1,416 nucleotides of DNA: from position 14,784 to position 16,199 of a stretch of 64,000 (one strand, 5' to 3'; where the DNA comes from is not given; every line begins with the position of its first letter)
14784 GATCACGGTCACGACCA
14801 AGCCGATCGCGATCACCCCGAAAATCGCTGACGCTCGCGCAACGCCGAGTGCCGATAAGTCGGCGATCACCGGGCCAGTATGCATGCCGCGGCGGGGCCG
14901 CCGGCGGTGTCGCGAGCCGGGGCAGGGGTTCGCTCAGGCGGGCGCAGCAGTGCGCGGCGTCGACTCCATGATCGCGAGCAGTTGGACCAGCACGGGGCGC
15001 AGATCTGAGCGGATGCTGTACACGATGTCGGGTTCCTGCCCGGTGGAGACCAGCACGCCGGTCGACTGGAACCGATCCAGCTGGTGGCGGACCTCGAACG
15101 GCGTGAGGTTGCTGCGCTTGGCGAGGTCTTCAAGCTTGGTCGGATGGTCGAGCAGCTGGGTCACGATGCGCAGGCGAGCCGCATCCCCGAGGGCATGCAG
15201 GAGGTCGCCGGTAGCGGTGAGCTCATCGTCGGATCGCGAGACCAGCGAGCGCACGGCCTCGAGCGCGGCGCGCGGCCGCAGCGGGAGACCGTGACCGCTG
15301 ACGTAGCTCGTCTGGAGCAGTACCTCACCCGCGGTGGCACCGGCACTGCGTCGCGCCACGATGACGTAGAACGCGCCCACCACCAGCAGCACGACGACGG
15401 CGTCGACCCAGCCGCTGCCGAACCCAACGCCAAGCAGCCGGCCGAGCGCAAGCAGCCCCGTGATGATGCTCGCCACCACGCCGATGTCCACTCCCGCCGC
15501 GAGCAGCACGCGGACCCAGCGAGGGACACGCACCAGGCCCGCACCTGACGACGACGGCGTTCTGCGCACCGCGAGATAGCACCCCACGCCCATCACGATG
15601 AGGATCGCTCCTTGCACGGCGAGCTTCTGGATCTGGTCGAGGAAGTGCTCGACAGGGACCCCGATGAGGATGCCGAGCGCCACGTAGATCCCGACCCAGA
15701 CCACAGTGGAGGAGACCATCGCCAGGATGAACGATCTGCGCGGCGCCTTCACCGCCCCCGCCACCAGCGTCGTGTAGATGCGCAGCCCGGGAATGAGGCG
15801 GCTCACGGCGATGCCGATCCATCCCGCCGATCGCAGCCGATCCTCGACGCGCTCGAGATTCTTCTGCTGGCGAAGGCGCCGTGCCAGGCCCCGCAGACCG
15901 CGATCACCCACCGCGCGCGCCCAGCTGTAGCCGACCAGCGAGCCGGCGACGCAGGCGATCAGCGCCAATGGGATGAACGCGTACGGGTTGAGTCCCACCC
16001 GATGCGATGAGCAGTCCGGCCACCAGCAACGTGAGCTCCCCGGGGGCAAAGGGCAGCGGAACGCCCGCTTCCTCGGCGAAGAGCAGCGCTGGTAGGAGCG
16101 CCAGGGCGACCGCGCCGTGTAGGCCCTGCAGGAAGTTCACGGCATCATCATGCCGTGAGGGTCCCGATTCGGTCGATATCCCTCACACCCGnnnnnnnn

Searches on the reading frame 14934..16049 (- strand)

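Call 68: search_protein_families(library=pfam, proteins=[window:14934-16049:-], max_evalue=0.00001)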
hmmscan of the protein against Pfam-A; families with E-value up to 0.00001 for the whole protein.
window:14934-16049:- (371 aa): 1 family
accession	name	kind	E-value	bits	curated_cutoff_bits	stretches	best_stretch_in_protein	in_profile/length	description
PF09335.16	VTT_dom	-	2.1e-16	61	33.9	1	21-127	15-122/123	VTT domain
